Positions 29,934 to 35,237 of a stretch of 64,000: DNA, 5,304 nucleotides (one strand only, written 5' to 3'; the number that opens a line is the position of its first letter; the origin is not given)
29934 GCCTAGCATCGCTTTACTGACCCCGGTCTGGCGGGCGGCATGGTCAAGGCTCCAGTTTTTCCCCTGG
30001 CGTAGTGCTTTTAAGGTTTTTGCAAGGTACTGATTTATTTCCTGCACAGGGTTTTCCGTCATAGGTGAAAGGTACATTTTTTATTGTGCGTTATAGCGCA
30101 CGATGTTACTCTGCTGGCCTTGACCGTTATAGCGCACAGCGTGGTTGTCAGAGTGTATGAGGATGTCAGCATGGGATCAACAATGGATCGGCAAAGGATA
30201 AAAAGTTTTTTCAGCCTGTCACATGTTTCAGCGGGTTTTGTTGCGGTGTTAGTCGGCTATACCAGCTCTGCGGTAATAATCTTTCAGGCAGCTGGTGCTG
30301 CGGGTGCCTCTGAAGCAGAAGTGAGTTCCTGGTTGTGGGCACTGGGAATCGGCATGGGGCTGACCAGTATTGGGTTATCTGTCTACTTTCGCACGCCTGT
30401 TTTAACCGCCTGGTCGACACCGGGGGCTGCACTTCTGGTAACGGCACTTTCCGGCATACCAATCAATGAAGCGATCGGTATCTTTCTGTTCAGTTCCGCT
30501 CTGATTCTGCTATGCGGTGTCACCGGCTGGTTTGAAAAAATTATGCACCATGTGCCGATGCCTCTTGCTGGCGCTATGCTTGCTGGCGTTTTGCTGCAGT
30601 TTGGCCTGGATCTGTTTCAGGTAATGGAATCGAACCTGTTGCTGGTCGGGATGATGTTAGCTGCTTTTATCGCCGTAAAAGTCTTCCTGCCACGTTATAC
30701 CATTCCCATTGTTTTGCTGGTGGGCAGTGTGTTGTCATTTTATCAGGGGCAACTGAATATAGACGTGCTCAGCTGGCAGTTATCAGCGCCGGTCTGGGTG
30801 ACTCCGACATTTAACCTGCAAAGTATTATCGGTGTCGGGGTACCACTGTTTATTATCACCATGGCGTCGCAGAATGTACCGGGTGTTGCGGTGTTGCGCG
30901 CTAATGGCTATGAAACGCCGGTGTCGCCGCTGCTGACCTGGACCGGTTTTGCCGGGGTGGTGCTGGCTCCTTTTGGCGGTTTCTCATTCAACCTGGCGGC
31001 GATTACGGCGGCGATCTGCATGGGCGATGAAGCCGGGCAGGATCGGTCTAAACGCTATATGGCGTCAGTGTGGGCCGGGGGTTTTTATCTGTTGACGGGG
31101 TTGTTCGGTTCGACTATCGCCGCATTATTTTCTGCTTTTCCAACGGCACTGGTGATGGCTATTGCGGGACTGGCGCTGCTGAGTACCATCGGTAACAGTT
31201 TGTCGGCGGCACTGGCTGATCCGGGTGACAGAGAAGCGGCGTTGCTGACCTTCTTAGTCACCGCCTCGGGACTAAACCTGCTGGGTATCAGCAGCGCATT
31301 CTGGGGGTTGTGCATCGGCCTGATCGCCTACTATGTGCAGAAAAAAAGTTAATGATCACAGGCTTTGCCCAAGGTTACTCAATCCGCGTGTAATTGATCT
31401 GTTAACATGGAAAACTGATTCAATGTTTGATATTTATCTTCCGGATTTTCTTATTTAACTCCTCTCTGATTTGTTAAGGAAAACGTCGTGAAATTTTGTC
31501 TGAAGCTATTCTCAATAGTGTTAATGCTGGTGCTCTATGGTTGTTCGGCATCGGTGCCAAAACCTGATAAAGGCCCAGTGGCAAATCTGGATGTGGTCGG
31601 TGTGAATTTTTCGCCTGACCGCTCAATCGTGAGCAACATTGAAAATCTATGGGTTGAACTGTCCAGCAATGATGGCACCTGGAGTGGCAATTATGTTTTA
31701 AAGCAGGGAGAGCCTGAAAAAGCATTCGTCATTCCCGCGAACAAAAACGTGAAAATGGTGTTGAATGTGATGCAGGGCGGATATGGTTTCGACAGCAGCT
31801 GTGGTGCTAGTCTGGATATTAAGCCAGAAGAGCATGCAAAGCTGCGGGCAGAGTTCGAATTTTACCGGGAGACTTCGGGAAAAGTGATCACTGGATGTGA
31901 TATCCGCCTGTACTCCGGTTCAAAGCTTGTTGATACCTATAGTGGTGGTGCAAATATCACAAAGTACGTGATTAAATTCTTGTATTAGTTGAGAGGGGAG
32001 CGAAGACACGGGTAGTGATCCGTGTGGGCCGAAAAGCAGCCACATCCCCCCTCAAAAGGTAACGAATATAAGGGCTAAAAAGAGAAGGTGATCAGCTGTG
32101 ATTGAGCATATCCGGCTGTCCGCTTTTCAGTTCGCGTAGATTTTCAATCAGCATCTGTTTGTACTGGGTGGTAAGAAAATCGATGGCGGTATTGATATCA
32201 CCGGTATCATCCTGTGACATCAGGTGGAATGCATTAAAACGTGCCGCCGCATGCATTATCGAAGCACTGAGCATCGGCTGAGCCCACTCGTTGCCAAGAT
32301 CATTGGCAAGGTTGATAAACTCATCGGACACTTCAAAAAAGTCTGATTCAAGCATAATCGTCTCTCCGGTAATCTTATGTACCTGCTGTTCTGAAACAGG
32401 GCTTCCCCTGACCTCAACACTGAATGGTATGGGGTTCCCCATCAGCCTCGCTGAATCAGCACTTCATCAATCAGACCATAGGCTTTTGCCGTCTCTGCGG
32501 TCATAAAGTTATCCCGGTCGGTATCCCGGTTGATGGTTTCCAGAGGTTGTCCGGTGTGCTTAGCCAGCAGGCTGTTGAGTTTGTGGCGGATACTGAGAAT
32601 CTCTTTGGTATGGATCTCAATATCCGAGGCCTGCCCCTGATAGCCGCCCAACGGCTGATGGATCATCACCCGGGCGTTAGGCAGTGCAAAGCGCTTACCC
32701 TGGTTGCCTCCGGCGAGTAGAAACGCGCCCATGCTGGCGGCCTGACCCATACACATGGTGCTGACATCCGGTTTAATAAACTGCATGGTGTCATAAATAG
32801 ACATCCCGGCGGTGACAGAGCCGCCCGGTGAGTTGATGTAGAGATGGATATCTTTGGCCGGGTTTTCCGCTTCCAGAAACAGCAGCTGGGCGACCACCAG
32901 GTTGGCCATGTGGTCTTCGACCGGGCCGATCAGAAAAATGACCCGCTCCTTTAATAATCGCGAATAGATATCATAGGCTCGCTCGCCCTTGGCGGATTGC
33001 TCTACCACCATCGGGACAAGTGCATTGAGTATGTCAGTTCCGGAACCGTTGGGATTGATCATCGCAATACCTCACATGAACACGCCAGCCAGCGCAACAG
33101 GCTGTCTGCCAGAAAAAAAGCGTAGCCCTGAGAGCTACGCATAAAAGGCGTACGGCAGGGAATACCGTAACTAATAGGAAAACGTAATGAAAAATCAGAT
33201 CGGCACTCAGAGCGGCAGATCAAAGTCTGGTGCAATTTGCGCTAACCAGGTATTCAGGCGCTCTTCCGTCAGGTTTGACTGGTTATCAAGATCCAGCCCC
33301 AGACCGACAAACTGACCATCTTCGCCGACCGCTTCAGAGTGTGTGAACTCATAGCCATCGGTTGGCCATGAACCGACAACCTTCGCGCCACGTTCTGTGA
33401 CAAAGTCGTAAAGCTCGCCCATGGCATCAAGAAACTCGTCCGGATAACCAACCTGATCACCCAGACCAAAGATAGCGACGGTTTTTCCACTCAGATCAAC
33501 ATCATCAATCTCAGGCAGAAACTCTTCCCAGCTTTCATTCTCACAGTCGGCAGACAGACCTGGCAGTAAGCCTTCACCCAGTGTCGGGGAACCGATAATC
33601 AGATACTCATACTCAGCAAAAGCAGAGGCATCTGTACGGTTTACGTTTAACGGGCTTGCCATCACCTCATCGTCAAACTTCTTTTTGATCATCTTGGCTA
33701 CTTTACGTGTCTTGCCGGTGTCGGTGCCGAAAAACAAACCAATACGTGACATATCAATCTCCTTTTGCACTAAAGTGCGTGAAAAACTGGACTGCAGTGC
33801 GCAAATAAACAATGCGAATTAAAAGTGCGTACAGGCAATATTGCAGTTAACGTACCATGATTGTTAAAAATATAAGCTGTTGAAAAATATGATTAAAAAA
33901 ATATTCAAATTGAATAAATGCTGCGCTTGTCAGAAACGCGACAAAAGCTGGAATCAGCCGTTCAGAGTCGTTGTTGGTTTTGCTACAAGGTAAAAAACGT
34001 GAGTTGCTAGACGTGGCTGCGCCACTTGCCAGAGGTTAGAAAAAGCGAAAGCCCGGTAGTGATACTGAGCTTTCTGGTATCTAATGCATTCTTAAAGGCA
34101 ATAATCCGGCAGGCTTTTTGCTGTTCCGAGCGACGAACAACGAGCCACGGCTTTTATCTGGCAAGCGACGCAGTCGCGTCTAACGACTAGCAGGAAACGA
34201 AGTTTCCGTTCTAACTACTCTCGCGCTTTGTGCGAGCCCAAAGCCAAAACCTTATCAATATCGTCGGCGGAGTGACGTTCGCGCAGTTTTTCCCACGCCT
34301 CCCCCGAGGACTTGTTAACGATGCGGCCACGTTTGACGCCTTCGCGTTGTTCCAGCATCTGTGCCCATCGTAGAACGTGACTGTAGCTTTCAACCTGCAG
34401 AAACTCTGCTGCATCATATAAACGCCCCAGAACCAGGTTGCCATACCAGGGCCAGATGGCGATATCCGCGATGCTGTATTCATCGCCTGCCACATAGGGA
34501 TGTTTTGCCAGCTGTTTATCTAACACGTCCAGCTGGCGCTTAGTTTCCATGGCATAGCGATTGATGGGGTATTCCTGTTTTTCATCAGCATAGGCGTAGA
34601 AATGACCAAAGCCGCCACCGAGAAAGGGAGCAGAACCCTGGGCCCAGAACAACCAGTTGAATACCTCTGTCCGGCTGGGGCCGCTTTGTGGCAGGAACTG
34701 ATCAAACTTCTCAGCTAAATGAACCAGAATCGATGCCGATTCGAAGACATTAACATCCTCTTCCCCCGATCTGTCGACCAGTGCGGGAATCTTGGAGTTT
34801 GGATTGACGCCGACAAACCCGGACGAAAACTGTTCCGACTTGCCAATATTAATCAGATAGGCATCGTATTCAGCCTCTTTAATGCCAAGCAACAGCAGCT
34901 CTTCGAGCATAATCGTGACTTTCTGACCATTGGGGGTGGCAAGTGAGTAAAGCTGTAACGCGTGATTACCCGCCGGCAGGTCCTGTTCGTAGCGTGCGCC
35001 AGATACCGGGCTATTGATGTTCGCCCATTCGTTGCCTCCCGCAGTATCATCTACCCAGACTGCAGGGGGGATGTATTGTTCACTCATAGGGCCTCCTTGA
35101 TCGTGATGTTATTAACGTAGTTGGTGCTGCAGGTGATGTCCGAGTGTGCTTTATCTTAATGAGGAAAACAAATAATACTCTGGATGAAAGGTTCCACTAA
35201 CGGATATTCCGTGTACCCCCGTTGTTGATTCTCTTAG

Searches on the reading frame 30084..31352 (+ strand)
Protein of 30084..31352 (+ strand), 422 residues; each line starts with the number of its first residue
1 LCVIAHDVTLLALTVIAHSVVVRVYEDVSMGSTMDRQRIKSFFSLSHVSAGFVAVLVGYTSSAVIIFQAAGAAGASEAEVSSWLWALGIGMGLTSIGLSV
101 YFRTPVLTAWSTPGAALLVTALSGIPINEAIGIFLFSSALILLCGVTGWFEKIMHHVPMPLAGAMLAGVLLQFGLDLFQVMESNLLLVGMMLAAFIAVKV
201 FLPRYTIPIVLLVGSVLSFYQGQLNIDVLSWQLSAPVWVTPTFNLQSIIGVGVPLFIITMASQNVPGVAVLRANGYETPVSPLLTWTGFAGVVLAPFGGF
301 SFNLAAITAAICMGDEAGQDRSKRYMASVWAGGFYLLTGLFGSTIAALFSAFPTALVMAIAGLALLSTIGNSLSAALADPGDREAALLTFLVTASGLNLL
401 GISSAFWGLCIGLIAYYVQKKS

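Call 77: search_protein_families(library=pfam, proteins=[window:30084-31352:+], max_evalue=0.00001)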
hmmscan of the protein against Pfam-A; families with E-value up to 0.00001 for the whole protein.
window:30084-31352:+ (422 aa): 1 family
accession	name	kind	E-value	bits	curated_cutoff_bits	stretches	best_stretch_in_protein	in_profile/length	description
PF03594.19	BenE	-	2.6e-148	494.4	27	1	42-417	2-377/378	Benzoate membrane transport protein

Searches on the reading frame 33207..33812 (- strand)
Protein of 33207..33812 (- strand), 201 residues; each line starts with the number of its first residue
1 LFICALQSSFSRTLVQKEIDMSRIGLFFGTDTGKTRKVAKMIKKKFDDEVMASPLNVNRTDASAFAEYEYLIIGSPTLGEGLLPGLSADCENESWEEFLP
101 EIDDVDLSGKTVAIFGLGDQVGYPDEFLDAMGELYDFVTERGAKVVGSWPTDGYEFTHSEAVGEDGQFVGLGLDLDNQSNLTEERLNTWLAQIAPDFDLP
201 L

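Call 5: search_protein_families(library=pfam, proteins=[window:33207-33812:-], max_evalue=0.01)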
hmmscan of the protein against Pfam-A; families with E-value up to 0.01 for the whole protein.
window:33207-33812:- (201 aa): 2 families
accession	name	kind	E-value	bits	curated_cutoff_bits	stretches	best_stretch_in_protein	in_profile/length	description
PF00258.30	Flavodoxin_1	-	1.1e-24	87.6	25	1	26-189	1-143/143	Flavodoxin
PF12724.12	Flavodoxin_5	-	0.00027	21.7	27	1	27-84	3-60/145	Flavodoxin domain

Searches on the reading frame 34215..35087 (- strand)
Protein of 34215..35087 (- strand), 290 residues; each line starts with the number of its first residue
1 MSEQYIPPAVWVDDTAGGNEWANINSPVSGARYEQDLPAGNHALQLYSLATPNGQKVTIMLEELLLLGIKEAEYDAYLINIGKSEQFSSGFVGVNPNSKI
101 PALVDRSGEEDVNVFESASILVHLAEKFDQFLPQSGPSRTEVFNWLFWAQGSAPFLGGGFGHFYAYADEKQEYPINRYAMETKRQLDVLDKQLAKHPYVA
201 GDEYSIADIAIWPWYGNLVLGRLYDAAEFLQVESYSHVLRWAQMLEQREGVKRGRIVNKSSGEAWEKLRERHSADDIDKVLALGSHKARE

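Call 5: search_protein_families(library=pfam, proteins=[window:34215-35087:-], max_evalue=0.01)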
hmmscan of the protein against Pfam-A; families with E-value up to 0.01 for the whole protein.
window:34215-35087:- (290 aa): 7 families
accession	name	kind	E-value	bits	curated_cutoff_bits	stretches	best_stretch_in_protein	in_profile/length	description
PF13410.11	GST_C_2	-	6.1e-09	36.3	24.9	1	178-241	7-66/69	Glutathione S-transferase, C-terminal domain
PF00043.30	GST_C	-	1.2e-07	32.3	20.7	1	181-249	30-93/93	Glutathione S-transferase, C-terminal domain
PF21972.1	Arc1p_N_like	-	2.3e-07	31.5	27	1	180-247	15-79/81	Nuclear-export cofactor Arc1p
PF02798.26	GST_N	-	3.9e-07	30.7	20.9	1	64-126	18-76/76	Glutathione S-transferase, N-terminal domain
PF13409.12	GST_N_2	-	2e-06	28.8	25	1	54-126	5-69/70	Glutathione S-transferase, N-terminal domain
PF14497.11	GST_C_3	-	0.00016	22.3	21.6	1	164-252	11-98/104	Glutathione S-transferase, C-terminal domain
PF13417.12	GST_N_3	-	0.0016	19.1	22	1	48-129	3-72/75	Glutathione S-transferase, N-terminal domain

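Call 9: find_encoding_contigs(protein=window:34215-35087:-, flank=10000, max_places=8)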
Protein window:34215-35087:- (290 aa): no gene with exactly this product is on record in the collection.

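Call 14: find_related_loci(query=window:34215-35087:-, collection=genome_contigs, flank=10000)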
Query window:34215-35087:- (290 aa) in genome_contigs; peptide patterns used: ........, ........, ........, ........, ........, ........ (x = any residue, [..] = any of these).
600 stretches matched a pattern (row limit reached: there are more); 588 encode a relative of the query (tblastn E <= 1e-3); the best 80 are kept; 80 distinct loci.
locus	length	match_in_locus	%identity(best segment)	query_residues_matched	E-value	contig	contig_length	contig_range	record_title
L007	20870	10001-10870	95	1-290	0e+0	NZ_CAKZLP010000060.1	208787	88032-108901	MAG: uncultured Amphritea sp. isolate ERR2094169_bin.10_CONCOCT_v1.1_MAG ERZ650157.25, whole genome shotgun sequence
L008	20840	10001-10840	81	4-283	2e-158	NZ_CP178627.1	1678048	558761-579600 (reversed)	Vibrio sp. MA40-2 chromosome 1, complete sequence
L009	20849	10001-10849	80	1-283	6e-157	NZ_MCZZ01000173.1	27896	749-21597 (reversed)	Vibrio sp. 10N.261.45.E2 10N.261.45.E2_contig_94, whole genome shotgun sequence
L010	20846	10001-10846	79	1-282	3e-156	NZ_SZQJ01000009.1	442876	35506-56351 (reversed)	Vibrio sp. JPW-9-11-11 Vibrio_sp_JPW-9-11-11_contig_009, whole genome shotgun sequence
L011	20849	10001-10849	80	1-283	2e-155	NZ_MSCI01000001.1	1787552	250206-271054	Vibrio chagasii strain LC2-408 scaffold1_cov82_read184, whole genome shotgun sequence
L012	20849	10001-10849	79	1-283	2e-155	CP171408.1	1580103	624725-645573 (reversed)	Vibrio atlanticus strain great_white_shark_3 chromosome 2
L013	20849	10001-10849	78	1-283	3e-155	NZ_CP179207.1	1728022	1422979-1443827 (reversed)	Vibrio sp. nBUS_14 chromosome 2, complete sequence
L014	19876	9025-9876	79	1-283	2e-155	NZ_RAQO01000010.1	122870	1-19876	Alginatibacterium sediminis strain ALS 81 1K03482_S43_L002_R1_001__paired__contig_10, whole genome shotgun sequence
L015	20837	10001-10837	80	3-281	1e-155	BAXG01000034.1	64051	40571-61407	Photobacterium sp. JCM 19050 DNA, contig: JCM19050.contig00034, whole genome shotgun sequence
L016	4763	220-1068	78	1-283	3e-158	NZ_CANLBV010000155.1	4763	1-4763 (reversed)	Uncultured Vibrio sp. isolate 1078.fasta NODE_155, whole genome shotgun sequence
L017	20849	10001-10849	79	1-283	1e-155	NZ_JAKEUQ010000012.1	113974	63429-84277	Vibrio sp. Isolate32 strain M13-18293b scaffold12.1, whole genome shotgun sequence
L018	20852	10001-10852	80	1-283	3e-155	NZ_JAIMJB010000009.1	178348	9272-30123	Motilimonas eburnea strain YH6 NODE_9_length_178348, whole genome shotgun sequence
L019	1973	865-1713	77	1-283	1e-165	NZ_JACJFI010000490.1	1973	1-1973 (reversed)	Shewanella sp. SG41-4 NODE_490_length_1973_cov_2.8, whole genome shotgun sequence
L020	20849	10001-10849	78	1-283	1e-153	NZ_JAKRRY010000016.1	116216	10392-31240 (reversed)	Vibrio qingdaonensis strain ZSDZ65 16, whole genome shotgun sequence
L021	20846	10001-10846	78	1-282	3e-153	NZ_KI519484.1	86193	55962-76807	Psychromonas arctica DSM 14288 H592DRAFT_scaffold00014.14, whole genome shotgun sequence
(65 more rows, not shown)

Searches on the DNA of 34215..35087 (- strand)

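Call 72: search_with_rna_model(model_id=R1, sources=[L081, L035, L030, L007, L091, L089, L092, L093, L095, L099, L001, L097, L087, L088, L002, L004], max_evalue=1)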
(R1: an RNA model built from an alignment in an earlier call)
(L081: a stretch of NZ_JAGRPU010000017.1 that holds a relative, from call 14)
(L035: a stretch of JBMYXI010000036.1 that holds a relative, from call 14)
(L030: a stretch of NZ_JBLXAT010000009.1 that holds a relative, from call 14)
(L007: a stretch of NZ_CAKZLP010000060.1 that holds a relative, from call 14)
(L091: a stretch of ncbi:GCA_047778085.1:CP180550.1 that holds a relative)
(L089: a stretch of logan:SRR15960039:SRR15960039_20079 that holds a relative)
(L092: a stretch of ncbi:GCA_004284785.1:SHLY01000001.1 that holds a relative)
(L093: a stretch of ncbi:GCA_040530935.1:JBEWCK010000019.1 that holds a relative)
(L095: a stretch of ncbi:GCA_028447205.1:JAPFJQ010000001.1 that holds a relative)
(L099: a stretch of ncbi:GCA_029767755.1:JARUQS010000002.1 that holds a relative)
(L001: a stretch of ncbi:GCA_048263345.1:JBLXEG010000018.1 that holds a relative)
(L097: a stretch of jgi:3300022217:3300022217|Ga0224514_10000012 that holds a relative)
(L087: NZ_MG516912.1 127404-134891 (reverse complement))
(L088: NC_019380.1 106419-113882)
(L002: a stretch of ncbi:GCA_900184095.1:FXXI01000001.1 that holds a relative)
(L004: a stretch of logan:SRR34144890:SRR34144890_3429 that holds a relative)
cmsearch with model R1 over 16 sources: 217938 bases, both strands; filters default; matches with E-value up to 1: 29.
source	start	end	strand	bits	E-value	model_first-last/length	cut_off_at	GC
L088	253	312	+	53.3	1e-09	1-60/60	no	0.53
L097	1635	1691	+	52.4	1.7e-09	1-60/60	no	0.6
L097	1213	1308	+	44.6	1.2e-07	1-60/60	no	0.53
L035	16646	16700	+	42.9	3.1e-07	1-60/60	no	0.53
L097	4175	4237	+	42.6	3.7e-07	1-60/60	no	0.48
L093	7010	7069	+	41.9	5.4e-07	1-60/60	no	0.48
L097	2146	2202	+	41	8.5e-07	1-60/60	no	0.58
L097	5391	5477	+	40.6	1.1e-06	1-60/60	no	0.53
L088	2098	2158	+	39.8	1.7e-06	1-60/60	no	0.57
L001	1816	1901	-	38.1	4.3e-06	1-60/60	no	0.55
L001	1039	1128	-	38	4.4e-06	1-60/60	no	0.59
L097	4911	4982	+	37.8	5e-06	1-60/60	no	0.57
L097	3197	3265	+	35.4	1.9e-05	1-60/60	no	0.62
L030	1641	1734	+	35.1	2.2e-05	1-60/60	no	0.47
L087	1442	1540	+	34.8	2.6e-05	1-60/60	no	0.65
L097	538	634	+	34.1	3.8e-05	1-60/60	no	0.52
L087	4458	4556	+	34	4.1e-05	1-60/60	no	0.63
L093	5879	5972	+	33.8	4.3e-05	1-60/60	no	0.62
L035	15547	15645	+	33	6.9e-05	1-60/60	no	0.49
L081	870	954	-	32.8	7.7e-05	1-60/60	no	0.64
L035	15891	15989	+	30.9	0.00021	1-60/60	no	0.44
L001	1446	1523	-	30.9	0.00022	1-60/60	no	0.54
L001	2488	2588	-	30.2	0.00031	1-60/60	no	0.49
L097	2731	2793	+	29.7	0.00042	1-60/60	no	0.56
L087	2108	2180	+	24.3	0.0079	1-60/60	no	0.66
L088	253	312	-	24.1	0.0092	1-60/60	no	0.53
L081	1641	1724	-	23.3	0.014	1-60/60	no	0.62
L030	2456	2527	+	20.4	0.069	1-60/60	no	0.38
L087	871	1003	+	17.7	0.3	1-60/60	no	0.44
